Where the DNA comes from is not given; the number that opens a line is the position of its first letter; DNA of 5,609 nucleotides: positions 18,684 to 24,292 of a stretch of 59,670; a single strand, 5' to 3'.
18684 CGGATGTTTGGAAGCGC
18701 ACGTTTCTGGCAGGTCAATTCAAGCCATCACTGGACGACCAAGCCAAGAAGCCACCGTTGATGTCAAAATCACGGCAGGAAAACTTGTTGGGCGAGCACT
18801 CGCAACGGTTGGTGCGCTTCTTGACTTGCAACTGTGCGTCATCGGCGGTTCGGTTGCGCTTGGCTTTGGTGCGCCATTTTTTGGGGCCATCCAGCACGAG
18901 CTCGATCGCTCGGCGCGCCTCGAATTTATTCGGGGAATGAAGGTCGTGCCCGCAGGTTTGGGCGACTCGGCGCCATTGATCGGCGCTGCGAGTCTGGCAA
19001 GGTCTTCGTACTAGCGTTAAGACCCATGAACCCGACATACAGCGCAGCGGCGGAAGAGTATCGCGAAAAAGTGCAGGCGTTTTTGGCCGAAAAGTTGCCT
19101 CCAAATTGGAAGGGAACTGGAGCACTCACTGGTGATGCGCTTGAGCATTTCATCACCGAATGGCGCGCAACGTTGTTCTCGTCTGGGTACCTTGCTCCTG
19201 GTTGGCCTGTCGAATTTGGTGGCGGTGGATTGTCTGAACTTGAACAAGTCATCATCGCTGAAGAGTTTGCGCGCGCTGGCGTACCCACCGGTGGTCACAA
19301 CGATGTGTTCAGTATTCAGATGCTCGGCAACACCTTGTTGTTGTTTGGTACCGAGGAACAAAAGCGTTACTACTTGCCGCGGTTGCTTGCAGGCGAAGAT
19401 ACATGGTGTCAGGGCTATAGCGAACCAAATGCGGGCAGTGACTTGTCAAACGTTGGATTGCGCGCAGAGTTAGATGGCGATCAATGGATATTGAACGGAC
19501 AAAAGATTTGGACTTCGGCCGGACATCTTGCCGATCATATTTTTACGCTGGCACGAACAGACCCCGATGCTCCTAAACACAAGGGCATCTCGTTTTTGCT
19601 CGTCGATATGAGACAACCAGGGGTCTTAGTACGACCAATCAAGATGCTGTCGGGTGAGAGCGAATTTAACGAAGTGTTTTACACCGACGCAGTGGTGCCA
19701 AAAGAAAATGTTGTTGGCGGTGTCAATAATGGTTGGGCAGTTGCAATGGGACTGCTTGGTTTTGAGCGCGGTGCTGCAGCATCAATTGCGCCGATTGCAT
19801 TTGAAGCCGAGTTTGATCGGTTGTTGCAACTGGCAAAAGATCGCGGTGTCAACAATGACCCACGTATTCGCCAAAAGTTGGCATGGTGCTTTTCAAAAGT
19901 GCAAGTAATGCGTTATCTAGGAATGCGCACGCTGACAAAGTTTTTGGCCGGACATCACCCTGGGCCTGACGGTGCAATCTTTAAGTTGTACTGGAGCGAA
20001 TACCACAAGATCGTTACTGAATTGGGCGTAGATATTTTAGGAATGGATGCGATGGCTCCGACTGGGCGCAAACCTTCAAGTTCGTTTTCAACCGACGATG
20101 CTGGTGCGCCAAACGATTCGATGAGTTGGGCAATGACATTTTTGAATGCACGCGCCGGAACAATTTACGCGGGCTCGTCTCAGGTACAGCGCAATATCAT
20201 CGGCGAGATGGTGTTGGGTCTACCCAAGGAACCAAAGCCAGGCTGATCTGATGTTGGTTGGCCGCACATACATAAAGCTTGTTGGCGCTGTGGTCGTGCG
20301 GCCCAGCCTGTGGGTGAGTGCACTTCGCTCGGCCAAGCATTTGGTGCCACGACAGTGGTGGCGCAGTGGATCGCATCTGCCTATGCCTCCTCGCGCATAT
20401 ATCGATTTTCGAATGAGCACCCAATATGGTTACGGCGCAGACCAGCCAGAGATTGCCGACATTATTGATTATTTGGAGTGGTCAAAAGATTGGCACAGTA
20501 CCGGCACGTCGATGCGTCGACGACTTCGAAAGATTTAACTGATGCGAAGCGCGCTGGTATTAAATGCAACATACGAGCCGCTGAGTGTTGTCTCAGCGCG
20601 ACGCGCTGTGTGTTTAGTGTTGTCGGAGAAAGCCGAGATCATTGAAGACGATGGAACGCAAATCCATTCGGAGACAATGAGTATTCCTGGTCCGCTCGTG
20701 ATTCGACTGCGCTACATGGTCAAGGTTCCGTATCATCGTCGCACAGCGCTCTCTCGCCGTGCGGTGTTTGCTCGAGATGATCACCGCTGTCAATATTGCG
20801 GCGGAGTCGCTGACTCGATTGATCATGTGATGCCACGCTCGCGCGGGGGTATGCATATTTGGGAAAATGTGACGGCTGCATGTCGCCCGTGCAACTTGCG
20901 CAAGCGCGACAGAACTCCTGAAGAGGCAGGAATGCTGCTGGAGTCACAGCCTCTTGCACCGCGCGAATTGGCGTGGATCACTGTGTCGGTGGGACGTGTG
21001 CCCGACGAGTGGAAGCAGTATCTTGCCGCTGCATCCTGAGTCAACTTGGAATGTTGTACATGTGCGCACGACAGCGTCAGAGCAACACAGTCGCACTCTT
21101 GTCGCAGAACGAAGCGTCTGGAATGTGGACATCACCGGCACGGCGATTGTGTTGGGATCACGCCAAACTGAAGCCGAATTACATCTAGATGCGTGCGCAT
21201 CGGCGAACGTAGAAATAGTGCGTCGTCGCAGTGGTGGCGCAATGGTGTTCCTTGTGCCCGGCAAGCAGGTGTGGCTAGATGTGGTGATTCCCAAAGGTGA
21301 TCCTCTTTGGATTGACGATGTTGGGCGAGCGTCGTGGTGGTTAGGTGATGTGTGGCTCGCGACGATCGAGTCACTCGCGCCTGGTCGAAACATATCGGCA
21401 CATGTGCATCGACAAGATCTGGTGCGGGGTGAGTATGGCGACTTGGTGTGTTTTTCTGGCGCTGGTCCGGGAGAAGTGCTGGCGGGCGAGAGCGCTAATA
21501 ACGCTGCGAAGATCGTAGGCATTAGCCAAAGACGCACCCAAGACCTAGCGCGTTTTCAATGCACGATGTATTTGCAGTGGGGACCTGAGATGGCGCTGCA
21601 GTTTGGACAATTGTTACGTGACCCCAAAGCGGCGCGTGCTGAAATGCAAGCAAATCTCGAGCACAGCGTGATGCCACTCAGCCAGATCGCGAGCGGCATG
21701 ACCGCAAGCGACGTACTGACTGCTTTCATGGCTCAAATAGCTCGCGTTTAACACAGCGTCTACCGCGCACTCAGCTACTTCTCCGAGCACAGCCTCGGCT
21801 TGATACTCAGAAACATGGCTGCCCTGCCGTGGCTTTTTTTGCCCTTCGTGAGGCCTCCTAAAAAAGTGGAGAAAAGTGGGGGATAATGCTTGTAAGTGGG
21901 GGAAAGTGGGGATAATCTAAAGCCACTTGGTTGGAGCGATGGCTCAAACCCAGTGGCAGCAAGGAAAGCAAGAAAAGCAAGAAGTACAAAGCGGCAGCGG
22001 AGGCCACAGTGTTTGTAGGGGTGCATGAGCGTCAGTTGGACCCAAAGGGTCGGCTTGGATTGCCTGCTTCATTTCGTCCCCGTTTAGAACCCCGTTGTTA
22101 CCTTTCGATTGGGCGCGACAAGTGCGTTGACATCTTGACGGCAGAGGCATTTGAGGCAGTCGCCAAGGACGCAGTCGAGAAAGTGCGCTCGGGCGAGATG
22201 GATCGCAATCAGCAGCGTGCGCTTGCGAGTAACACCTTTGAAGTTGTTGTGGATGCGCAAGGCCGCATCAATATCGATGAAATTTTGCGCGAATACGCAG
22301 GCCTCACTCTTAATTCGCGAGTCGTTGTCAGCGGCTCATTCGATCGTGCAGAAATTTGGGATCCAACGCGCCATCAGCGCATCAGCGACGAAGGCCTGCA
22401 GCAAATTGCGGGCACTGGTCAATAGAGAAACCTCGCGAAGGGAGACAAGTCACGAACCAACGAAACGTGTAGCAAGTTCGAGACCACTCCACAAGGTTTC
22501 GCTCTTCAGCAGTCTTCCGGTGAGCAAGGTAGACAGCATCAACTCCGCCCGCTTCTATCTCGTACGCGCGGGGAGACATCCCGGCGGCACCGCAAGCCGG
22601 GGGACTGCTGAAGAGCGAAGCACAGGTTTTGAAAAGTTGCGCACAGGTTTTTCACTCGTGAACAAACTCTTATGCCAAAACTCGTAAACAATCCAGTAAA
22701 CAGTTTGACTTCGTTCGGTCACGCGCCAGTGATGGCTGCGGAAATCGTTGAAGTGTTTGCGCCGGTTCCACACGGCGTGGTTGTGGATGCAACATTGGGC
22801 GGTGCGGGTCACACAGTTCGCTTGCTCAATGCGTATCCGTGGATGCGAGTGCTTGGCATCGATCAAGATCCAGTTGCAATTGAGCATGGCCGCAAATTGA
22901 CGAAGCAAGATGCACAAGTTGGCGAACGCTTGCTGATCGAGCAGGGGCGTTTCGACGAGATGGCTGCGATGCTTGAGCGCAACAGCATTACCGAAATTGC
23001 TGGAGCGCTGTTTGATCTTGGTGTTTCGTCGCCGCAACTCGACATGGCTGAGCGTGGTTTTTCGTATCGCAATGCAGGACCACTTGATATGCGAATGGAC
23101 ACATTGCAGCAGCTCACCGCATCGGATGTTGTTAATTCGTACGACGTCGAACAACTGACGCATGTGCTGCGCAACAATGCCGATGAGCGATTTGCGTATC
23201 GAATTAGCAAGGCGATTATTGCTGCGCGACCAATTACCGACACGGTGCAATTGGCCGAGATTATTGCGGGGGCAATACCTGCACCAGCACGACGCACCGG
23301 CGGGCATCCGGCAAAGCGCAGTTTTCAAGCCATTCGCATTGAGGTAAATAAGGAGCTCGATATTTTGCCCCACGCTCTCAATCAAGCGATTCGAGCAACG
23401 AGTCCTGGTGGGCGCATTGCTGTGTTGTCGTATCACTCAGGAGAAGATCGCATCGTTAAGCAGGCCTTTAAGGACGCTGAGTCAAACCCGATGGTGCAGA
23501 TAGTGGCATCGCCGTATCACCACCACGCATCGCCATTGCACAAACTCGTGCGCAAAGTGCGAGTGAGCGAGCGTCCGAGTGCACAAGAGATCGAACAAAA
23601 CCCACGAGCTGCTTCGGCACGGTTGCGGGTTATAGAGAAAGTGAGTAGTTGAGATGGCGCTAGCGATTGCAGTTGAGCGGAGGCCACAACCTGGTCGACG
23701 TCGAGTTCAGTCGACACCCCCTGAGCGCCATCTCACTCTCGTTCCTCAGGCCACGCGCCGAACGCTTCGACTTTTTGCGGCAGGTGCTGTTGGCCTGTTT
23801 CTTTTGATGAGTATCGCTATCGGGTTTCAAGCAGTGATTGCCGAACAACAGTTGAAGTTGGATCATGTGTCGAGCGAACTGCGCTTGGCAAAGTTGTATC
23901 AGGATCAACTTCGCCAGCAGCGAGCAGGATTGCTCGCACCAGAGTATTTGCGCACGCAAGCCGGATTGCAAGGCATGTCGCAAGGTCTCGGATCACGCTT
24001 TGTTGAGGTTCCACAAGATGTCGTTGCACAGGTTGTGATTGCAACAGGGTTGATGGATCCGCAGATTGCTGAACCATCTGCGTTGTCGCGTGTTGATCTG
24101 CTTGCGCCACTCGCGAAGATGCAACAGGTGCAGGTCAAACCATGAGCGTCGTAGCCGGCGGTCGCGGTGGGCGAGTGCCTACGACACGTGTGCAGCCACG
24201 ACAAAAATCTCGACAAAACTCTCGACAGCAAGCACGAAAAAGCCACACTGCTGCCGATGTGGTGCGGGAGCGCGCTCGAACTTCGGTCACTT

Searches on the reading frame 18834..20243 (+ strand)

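Call 38: search_protein_families(library=ncbifam, proteins=[window:18834-20243:+], max_evalue=0.001)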
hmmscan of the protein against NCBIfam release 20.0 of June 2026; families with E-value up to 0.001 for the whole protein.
window:18834-20243:+ (470 aa): 18 families
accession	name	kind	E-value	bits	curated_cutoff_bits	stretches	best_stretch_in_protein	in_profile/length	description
TIGR03204.1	pimC_large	equivalog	1.3e-74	251.4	623.85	1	72-463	7-395/395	pimeloyl-CoA dehydrogenase large subunit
NF042972.1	AcrlCoAredClosAcrC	equivalog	2.1e-41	141.8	640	1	68-403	4-338/378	acryloyl-CoA reductase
NF045552.1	GlutCoADH_Des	equivalog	9.6e-29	100.7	470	1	72-337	8-269/387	glutaryl-CoA dehydrogenase Acd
NF045652.1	ProlPCPDhRedW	equivalog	2.1e-26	92.6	650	1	73-314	4-242/376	L-prolyl-[peptidyl-carrier protein] dehydrogenase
NF043006.1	CyhCrbnylCoADH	equivalog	2e-24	86.3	650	1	108-345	38-274/380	cyclohexane-1-carbonyl-CoA dehydrogenase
NF008997.0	PRK12341.1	equivalog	1.3e-23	83.7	537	1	104-403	36-338/382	acyl-CoA dehydrogenase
NF042439.1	SulpropCoADesulf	equivalog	1.3e-22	80.1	600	1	101-354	20-278/379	3-sulfinopropanoyl-CoA desulfinase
NF058590.1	AcCoDHFadEBacil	equivalog_domain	2.9e-22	78.9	600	1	118-316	66-261/586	acyl-CoA dehydrogenase FadE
TIGR03207.1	cyc_hxne_CoA_dh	equivalog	7.8e-22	77.5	575.35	1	116-312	43-238/372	cyclohexanecarboxyl-CoA dehydrogenase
NF053553.1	prodigi_MBC_PigA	equivalog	2.1e-21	76.5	500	1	117-391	48-329/381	prodigiosin MBC biosynthesis dehydrogenase PigA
NF052270.1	Staph_DH_FadE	equivalog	2.2e-15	56.3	600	1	166-269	115-215/400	acyl-CoA dehydrogenase FadE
NF007000.1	PRK09463.1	subfamily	6.3e-13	47.9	600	1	124-403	92-394/726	acyl-CoA dehydrogenase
NF002885.1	PRK03354.1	equivalog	1.5e-11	43.9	540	1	124-406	56-338/378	crotonobetainyl-CoA dehydrogenase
TIGR03203.1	pimD_small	equivalog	9.6e-11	41.4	652.7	1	126-297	58-225/378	pimeloyl-CoA dehydrogenase small subunit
NF009586.0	PRK13026.1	subfamily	7.9e-10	37.7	608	1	125-314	128-334/777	acyl-CoA dehydrogenase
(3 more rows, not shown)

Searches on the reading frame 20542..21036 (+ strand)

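Call 38: search_protein_families(library=ncbifam, proteins=[window:20542-21036:+], max_evalue=0.001)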
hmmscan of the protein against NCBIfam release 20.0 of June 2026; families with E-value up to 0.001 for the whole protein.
window:20542-21036:+ (165 aa): 2 families
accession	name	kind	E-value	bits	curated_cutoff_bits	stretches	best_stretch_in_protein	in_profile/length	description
NF040563.1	guided_IscB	equivalog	1.8e-12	47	175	1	72-128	184-242/314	RNA-guided endonuclease IscB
NF049971.1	CRISPR_Cas9d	exception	7.9e-10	38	375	1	66-128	531-600/986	type II CRISPR RNA-guided endonuclease Cas9d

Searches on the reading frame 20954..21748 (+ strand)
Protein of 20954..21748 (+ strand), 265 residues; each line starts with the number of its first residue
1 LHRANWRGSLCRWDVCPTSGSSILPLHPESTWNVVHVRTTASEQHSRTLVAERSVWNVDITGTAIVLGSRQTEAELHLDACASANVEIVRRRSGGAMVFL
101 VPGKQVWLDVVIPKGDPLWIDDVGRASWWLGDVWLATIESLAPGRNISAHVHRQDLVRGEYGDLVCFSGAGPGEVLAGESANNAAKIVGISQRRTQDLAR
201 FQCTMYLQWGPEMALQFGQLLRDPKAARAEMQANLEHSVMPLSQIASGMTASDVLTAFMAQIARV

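Call 38: search_protein_families(library=ncbifam, proteins=[window:20954-21748:+], max_evalue=0.001)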
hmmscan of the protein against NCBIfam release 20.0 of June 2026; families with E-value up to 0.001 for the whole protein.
window:20954-21748:+ (265 aa): 2 families
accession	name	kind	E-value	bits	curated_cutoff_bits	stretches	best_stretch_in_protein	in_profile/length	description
NF053751.1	LplAB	exception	7.5e-05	21.9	550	1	55-114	135-193/348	lipoate-protein ligase LplAB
NF053790.1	LplA_LipA_fuse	exception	0.00086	18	800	0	55-100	37-80/606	bifunctional lipoate--protein ligase/lipoyl synthase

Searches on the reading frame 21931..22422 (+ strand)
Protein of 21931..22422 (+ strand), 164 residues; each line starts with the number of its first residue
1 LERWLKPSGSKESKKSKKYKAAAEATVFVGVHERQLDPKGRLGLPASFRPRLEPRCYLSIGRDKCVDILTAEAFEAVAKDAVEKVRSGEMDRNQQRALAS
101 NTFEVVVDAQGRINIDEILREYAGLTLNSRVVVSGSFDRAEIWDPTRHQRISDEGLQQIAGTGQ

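Call 38: search_protein_families(library=ncbifam, proteins=[window:21931-22422:+], max_evalue=0.001)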
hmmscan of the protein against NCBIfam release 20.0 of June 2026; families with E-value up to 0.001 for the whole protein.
window:21931-22422:+ (164 aa): 5 families
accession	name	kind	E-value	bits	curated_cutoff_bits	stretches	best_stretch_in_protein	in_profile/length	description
TIGR00242.1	TIGR00242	equivalog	1.2e-18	67.5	98.35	1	28-150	2-123/144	division/cell wall cluster transcriptional repressor MraZ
NF001476.0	PRK00326.2-2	equivalog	7.3e-14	51.7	162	1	26-151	3-138/163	division/cell wall cluster transcriptional repressor MraZ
NF001477.0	PRK00326.2-4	equivalog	1.1e-13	51.4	162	1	27-154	3-133/155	division/cell wall cluster transcriptional repressor MraZ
NF001482.0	PRK00326.3-4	equivalog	6.1e-11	42.3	168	1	27-159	1-148/160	division/cell wall cluster transcriptional repressor MraZ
NF001483.0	PRK00326.3-5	equivalog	0.00018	21.8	239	1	28-150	3-129/155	division/cell wall cluster transcriptional repressor MraZ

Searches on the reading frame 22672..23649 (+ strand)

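Call 28: search_protein_families(library=pfam, proteins=[window:22672-23649:+], max_evalue=0.001)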
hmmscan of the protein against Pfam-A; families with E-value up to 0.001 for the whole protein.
window:22672-23649:+ (326 aa): 1 family
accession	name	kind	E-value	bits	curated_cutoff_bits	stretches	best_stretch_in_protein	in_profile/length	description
PF01795.25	Methyltransf_5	-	1e-95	321.2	27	1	15-323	2-308/309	MraW methylase family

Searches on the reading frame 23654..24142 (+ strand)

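Call 28: search_protein_families(library=pfam, proteins=[window:23654-24142:+], max_evalue=0.001)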
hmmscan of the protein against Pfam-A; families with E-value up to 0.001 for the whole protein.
window:23654-24142:+ (163 aa): 0 families

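Call 38: search_protein_families(library=ncbifam, proteins=[window:23654-24142:+], max_evalue=0.001)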
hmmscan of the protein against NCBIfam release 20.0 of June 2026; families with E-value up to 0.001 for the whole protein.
window:23654-24142:+ (163 aa): 1 family
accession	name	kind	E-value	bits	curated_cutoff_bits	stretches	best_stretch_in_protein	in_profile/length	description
NF053549.1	FtsL_Actino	equivalog_domain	0.00041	20.2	55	1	45-118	8-81/83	cell division protein FtsL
